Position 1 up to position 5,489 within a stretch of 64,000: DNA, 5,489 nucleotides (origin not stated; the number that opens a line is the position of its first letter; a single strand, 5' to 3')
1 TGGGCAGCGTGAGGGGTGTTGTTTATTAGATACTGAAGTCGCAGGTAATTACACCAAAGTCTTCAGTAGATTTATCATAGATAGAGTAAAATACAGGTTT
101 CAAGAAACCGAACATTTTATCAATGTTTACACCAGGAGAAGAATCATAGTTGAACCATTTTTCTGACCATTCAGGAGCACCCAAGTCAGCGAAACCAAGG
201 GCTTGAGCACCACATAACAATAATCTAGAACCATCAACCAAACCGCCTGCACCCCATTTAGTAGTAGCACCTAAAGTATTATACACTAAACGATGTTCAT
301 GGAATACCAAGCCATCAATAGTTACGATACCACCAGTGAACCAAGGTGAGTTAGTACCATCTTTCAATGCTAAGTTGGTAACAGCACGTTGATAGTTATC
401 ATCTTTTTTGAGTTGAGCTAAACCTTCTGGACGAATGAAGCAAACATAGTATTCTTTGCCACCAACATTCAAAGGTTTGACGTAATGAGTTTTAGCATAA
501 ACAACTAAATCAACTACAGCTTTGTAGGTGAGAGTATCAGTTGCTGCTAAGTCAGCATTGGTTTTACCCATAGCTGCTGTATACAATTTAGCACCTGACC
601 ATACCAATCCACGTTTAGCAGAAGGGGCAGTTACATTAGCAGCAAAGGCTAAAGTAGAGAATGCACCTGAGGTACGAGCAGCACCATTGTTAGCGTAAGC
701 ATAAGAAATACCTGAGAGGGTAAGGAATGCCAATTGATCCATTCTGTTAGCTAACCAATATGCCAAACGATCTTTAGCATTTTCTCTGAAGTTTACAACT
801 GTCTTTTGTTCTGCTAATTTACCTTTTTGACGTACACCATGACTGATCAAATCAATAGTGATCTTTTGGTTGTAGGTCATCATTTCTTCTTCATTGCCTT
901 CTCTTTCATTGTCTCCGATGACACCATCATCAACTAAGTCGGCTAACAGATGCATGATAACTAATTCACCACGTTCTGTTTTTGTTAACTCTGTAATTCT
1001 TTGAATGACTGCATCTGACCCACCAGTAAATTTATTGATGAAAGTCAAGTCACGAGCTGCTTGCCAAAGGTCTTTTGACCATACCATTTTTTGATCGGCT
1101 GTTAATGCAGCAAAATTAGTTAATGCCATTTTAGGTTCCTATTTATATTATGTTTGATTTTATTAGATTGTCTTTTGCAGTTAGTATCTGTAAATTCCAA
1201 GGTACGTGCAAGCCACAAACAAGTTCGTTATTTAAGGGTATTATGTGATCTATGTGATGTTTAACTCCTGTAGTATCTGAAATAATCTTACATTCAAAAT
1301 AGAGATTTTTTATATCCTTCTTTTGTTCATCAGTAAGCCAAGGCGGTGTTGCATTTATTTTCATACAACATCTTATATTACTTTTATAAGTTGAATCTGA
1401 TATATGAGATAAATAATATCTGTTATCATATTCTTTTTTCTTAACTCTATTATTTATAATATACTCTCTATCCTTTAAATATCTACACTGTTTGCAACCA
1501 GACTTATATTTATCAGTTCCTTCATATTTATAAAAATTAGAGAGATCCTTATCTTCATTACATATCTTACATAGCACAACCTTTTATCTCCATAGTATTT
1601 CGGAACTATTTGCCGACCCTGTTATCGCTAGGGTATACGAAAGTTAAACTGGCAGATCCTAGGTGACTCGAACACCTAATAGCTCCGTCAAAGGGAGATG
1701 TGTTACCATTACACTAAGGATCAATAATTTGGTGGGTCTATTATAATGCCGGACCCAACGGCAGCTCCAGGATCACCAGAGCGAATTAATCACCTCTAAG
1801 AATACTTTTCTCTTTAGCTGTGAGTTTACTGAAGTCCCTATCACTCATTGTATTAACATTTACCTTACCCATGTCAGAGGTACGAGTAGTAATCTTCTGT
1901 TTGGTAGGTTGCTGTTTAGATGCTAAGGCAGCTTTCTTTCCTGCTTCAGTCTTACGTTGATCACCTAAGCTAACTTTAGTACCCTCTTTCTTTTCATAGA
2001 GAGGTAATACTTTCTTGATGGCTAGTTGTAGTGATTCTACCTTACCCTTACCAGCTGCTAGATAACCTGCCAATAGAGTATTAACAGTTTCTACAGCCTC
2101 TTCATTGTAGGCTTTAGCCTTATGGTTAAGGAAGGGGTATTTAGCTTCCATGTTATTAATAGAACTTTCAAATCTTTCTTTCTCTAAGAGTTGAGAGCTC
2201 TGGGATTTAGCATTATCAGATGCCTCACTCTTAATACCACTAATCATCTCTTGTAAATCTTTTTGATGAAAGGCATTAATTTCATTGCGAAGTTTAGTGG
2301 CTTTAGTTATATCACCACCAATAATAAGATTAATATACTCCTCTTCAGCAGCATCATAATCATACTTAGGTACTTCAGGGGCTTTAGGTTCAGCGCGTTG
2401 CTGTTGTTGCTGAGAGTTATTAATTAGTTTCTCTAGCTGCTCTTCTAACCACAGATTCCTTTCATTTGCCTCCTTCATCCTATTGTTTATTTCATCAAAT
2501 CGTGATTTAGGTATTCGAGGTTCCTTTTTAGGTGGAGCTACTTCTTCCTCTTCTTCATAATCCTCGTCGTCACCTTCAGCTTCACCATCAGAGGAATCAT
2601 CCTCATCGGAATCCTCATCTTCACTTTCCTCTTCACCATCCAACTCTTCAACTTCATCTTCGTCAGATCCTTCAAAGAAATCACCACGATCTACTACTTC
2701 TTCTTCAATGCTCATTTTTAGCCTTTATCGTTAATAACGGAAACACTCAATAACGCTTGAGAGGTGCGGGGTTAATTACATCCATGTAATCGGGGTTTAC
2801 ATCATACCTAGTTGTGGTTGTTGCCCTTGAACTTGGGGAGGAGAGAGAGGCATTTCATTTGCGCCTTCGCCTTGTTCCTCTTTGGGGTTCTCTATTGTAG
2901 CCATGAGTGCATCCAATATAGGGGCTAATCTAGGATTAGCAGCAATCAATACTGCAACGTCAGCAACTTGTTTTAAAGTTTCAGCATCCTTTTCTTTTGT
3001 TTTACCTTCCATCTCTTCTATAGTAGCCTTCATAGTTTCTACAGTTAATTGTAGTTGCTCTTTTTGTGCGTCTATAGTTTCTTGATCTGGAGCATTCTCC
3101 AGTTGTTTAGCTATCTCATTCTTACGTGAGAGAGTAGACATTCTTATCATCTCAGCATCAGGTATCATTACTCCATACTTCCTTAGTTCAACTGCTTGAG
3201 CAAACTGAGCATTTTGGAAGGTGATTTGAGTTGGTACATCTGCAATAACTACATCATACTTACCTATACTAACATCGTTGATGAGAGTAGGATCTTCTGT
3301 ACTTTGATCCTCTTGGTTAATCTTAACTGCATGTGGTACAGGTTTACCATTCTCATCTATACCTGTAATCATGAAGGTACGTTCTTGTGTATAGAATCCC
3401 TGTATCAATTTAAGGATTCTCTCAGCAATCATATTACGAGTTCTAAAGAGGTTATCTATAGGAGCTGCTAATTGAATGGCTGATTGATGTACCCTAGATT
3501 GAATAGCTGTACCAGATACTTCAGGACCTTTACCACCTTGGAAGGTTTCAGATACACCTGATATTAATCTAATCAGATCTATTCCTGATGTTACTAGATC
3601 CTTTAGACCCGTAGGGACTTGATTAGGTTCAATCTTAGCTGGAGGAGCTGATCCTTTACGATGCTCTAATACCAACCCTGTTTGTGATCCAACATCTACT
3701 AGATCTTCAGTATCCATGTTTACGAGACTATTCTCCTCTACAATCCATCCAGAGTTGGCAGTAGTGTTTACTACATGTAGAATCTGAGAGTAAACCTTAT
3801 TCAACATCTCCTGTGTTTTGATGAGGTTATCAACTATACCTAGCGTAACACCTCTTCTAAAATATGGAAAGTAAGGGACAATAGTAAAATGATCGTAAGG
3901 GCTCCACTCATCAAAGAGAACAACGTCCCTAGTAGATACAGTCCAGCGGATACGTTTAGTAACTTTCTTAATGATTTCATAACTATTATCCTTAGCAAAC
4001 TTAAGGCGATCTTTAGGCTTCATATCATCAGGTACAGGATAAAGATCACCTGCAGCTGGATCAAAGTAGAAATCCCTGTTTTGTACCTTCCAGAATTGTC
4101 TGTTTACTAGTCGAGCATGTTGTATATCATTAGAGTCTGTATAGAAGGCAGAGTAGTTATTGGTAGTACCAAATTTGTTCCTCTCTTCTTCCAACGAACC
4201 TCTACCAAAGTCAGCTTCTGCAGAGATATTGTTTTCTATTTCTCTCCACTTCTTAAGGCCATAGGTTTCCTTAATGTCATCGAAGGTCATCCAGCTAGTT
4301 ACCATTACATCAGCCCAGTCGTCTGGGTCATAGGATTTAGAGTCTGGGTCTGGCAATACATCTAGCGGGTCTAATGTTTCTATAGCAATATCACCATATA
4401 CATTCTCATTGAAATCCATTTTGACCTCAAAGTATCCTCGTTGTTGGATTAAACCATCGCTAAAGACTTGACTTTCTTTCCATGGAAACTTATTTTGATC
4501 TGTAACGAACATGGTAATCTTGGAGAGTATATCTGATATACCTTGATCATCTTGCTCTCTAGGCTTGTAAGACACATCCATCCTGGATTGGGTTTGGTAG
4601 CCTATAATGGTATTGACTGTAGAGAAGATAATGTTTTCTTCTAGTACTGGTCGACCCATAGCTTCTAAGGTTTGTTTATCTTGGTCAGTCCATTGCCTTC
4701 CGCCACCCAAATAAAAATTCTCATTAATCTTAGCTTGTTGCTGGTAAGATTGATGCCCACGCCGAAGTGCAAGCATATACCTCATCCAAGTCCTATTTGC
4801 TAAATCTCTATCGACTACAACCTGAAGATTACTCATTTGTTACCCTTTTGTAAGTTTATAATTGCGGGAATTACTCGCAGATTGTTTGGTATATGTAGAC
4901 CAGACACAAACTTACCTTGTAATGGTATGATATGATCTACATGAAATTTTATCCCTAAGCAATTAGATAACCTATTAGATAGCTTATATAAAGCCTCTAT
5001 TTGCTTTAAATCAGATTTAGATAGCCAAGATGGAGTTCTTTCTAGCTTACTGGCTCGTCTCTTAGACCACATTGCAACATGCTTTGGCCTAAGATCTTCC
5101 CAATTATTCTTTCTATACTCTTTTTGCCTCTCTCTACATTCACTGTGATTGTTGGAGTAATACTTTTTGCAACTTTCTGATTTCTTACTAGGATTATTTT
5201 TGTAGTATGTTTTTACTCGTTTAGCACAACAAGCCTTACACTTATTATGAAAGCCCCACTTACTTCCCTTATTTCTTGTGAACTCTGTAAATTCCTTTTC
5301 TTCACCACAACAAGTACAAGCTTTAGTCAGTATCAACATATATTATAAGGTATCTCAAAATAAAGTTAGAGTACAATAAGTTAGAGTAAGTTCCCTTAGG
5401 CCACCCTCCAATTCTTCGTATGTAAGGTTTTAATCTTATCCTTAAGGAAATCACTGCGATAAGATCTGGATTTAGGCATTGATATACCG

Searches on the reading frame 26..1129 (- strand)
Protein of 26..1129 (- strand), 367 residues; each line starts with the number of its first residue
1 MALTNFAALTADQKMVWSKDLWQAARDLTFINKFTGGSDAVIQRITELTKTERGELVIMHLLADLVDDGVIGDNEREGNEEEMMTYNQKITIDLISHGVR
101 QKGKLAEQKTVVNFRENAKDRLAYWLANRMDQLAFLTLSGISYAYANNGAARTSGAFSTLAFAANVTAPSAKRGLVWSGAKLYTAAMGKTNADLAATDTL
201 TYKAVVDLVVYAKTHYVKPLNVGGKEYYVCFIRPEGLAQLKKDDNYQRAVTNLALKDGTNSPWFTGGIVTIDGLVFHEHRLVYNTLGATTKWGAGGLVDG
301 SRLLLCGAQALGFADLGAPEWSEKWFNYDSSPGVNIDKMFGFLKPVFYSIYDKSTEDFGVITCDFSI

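Call 17: search_protein_families(library=phrogs, max_evalue=0.001, proteins=[window:26-1129:-])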
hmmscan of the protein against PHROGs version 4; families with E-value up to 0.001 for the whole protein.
window:26-1129:- (367 aa): 2 families
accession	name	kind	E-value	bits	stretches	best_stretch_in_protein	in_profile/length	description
phrog_334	-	head and packaging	6.7e-81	273.2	1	1-365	1-377/381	major head protein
phrog_13784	-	unknown function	1.1e-07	33.1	1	38-147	53-161/177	-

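Call 62: find_encoding_contigs(protein=window:26-1129:-, flank=6000, max_places=4)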
Protein window:26-1129:- (367 aa): 9 contigs read that carry it; 4 places shown.
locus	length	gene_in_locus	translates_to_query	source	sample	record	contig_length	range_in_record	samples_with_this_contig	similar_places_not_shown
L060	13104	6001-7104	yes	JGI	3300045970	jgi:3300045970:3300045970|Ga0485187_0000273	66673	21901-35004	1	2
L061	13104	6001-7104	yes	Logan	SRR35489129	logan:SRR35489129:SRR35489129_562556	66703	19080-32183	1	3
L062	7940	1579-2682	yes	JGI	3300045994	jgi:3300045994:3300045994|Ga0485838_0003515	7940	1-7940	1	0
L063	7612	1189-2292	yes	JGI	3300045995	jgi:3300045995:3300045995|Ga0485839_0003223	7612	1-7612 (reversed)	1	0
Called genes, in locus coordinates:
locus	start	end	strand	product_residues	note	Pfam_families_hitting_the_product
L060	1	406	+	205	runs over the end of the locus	PF01541:GIY-YIG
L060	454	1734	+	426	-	-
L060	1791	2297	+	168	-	-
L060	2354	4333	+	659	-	PF16510:P22_portal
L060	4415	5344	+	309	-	-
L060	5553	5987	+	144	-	-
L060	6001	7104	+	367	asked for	PF13252:Phage_capsid_3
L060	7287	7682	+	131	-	-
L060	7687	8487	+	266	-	-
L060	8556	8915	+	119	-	PF19174:DUF5856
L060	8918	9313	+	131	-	-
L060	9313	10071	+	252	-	PF24175:SU10_adaptor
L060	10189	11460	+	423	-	-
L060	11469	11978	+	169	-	-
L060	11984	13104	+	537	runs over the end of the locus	-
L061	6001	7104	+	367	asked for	PF13252:Phage_capsid_3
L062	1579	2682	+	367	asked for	PF13252:Phage_capsid_3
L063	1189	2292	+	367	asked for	PF13252:Phage_capsid_3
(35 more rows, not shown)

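Call 65: find_related_loci(query=window:26-1129:-, collection=genome_contigs, flank=3000)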
Query window:26-1129:- (367 aa) in genome_contigs; peptide patterns used: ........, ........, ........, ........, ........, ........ (x = any residue, [..] = any of these).
30 stretches matched a pattern; 3 encode a relative of the query (tblastn E <= 1e-3); 3 distinct loci.
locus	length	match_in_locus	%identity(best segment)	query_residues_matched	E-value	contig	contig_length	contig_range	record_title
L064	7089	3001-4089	66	1-364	2e-164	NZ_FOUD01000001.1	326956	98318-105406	Halopseudomonas pachastrellae strain JCM 12285, whole genome shotgun sequence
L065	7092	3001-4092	65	1-365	4e-163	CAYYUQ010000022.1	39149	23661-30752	MAG TPA_asm: uncultured Halopseudomonas sp. isolate binchicken_co173_94 genome assembly, contig: NODE_3493_length_39149_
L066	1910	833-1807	66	46-367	3e-160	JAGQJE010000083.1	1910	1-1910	MAG: Myxococcales bacterium isolate HKST-UBA22 k127_545682, whole genome shotgun sequence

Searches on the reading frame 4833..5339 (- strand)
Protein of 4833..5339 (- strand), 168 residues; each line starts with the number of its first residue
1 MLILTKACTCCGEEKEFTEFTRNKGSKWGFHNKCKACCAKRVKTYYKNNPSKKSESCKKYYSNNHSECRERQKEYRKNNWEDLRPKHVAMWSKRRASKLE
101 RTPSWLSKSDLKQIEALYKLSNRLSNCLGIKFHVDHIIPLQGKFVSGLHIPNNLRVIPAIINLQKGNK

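Call 17: search_protein_families(library=phrogs, max_evalue=0.001, proteins=[window:4833-5339:-])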
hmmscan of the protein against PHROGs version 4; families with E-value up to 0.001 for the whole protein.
window:4833-5339:- (168 aa): 6 families
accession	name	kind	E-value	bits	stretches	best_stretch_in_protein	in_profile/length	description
phrog_1035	-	DNA, RNA and nucleotide metabolism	1.7e-22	81.5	1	5-168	63-213/271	endonuclease VII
phrog_26577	-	unknown function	1.1e-16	62.2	1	92-167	33-105/119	-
phrog_2340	-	DNA, RNA and nucleotide metabolism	7.9e-10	40.1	1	5-85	8-90/171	endonuclease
phrog_30859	-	unknown function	2.6e-06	29.2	1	4-110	1-99/117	-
phrog_2255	-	DNA, RNA and nucleotide metabolism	3.5e-05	24.4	1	5-68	53-113/211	HNH endonuclease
phrog_5558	-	moron, auxiliary metabolic gene and host takeover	0.00023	22.4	1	5-60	65-120/130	Lar-like restriction alleviation protein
